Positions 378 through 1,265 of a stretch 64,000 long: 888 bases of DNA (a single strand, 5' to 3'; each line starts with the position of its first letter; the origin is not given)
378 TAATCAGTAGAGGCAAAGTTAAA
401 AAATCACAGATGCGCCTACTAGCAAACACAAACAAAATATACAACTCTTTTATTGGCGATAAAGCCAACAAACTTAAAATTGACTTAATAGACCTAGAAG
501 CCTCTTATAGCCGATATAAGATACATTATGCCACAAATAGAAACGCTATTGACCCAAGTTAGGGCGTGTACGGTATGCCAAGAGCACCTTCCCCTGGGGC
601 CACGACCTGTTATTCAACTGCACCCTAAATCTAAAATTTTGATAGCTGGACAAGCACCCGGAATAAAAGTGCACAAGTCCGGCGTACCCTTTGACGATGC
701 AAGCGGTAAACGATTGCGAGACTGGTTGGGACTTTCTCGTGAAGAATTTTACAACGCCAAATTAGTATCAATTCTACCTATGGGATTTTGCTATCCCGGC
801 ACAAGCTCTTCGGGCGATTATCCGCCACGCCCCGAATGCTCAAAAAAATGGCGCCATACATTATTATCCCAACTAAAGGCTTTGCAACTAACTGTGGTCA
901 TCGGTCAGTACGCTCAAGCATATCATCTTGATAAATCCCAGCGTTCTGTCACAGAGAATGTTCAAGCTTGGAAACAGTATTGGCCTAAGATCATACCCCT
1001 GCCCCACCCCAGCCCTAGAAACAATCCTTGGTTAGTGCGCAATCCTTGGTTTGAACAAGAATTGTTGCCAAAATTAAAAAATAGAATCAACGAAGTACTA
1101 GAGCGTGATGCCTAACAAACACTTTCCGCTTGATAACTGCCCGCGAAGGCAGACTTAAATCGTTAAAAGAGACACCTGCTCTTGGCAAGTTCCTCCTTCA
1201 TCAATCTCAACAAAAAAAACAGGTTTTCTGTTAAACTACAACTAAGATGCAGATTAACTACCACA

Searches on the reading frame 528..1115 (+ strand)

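Call 16: search_protein_families(library=ncbifam, proteins=[window:528-1115:+], max_evalue=0.00001)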
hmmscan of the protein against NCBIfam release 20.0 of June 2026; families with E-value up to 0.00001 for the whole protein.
window:528-1115:+ (195 aa): 2 families
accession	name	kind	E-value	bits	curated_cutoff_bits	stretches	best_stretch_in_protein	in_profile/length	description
NF040953.1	Arch_udg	equivalog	2.3e-07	30.5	250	1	5-142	2-135/184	type-4 uracil-DNA glycosylase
TIGR00758.1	UDG_fam4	subfamily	6.2e-07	29.3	125.3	1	33-149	20-131/173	uracil-DNA glycosylase, family 4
